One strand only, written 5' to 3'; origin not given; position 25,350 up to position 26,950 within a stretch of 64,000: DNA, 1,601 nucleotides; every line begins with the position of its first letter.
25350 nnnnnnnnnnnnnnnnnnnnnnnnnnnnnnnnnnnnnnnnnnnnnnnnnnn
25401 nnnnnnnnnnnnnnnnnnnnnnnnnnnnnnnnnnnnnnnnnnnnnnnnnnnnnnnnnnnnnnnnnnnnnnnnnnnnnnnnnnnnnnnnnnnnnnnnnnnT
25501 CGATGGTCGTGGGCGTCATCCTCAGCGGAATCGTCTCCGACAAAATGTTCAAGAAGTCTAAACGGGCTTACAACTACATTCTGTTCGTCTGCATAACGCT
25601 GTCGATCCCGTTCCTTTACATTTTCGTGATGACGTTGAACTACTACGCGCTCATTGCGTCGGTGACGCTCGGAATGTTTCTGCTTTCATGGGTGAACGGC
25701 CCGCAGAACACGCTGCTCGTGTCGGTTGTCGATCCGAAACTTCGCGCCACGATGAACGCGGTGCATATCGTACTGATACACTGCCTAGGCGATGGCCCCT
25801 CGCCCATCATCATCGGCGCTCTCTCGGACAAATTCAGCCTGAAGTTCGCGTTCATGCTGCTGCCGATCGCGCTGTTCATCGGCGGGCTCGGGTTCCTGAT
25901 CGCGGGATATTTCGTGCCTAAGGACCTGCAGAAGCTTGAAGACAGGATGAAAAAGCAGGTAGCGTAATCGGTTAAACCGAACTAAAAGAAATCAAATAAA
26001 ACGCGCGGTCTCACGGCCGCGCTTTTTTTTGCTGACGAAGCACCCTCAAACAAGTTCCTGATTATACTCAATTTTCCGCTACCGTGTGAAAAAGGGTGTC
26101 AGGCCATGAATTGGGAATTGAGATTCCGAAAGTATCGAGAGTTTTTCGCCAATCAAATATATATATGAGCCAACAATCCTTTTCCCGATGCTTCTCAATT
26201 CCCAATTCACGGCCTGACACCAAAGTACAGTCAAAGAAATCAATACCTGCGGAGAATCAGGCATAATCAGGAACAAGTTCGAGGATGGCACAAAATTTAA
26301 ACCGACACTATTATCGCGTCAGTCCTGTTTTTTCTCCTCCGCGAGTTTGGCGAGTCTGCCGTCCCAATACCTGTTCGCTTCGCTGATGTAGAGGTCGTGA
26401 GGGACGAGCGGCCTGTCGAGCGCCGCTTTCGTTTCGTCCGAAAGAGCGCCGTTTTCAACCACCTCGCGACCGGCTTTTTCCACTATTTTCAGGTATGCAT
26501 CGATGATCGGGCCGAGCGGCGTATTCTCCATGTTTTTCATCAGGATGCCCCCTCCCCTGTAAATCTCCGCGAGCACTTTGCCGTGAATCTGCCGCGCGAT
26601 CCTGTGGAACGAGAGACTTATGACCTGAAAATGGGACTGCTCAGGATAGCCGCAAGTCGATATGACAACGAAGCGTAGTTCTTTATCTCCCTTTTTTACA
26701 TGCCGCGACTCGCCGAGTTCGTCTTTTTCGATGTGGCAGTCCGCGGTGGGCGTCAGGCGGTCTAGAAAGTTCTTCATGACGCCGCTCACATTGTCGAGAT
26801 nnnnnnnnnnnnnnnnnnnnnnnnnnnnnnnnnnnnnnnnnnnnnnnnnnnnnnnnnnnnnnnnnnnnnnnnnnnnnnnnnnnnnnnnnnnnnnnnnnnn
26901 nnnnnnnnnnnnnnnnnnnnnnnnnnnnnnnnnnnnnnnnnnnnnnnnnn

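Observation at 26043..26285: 243-bp nested inverted-repeat element between convergent genes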

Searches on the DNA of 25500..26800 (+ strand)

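Call 5: search_rna_families(source=window, start=25500, end=26800, threshold=evalue, max_evalue=10)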
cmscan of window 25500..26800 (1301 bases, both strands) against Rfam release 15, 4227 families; matches with E-value up to 10: 18.
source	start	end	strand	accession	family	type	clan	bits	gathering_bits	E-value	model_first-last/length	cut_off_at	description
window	26092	26224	+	RF04210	MIR8643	Gene; miRNA;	-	36.2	135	2.4e-05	1-150/150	no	MIR8643 microRNA precursor family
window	26098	26218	+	RF04082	mir-54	Gene; miRNA;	-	29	70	0.0027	1-88/88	no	mir-54 microRNA precursor family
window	25913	26029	+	RF00166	PrrB_RsmZ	Gene; sRNA;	CL00106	27.3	44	0.00046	1-133/133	no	PrrB/RsmZ RNA family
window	25959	26029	+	RF02057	STnc40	Gene; sRNA;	-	26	45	0.063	1-70/70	no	Salmonella enterica sRNA STnc40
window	26092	26222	-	RF04127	MIR8007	Gene; miRNA;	-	23.5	195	0.07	1-226/226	no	MIR8007 microRNA precursor family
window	25967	26031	+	RF02869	ncS025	Gene; sRNA;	-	23.5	46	0.14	1-85/85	no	Burkholderia sRNA 25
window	26094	26222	-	RF04199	MIR6027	Gene; miRNA;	-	22.6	95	0.052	1-159/159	no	MIR6027 microRNA precursor family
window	25947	26033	-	RF01808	MicX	Gene; sRNA;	-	22.3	75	0.023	1-194/194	no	MicX Vibrio cholerae sRNA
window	25953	26027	+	RF02083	OrzO-P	Gene; antitoxin;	-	22.3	60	0.8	1-76/76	no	OrzO-P RNA antitoxin family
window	26102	26216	-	RF03321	mir-1006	Gene; miRNA;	-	22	64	0.33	1-78/78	no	mir-1006 microRNA precursor family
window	25992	26072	-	RF02059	STnc50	Gene; sRNA;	-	21.2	55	1.2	1-84/84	no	Salmonella enterica sRNA STnc40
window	25947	26034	+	RF00558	L20_leader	Cis-reg; leader;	-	20.7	58.7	0.31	1-127/127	no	Ribosomal protein L20 leader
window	25989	26065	+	RF01808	MicX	Gene; sRNA;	-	18.8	75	0.2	1-194/194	no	MicX Vibrio cholerae sRNA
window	25965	26031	+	RF00506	Thr_leader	Cis-reg; leader;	-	17.8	55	2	1-118/118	no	Threonine operon leader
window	26732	26798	+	RF04287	mir-9195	Gene; miRNA;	-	16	90.5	7.7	1-87/87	no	mir-9195 microRNA precursor family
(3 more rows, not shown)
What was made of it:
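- On Rfam structured RNA families: The best sub-threshold hit is a plant microRNA hairpin model at 36 bits against 135 (call 5).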

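Call 15: search_dna_similar(query=window:26035-26295:+, collection=plasmids, mode=distant, max_evalue=0.01)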
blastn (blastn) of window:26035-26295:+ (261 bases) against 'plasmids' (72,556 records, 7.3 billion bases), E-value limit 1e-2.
No match.

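Call 16: search_dna_similar(query=window:26035-26295:+, collection=phages, mode=distant, max_evalue=0.01)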
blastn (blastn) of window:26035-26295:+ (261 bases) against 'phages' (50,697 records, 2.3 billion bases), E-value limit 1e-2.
No match.

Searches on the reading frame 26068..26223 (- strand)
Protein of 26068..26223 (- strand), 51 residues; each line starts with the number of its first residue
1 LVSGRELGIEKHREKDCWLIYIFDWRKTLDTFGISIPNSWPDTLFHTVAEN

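Call 9: search_protein_families(library=pfam, proteins=[window:26068-26223:-], max_evalue=0.01)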
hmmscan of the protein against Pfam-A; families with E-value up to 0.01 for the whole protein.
window:26068-26223:- (51 aa): 0 families

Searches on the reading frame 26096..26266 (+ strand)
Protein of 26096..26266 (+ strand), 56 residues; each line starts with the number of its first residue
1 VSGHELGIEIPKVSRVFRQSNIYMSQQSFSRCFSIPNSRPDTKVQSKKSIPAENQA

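Call 9: search_protein_families(library=pfam, proteins=[window:26096-26266:+], max_evalue=0.01)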
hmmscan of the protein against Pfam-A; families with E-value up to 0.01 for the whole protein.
window:26096-26266:+ (56 aa): 0 families

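Call 86: search_protein_representatives(protein=window:26096-26263:+)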
Query: 56 residues. Proteins with E-value up to 0.001 (for the whole library): 3; up to 1e-10: 0; up to 1e-30: 0. The best 3 are listed.
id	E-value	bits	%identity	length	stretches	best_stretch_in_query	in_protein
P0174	2.7e-10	55.2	31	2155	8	3-44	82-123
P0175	9.0e-06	41.1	35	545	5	16-52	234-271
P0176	5.4e-05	38.7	27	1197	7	10-52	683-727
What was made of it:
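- Tried and rejected: In 1.8 billion representatives only three long proteins hit weakly in several short stretches, which I took as unrelated (call 86).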
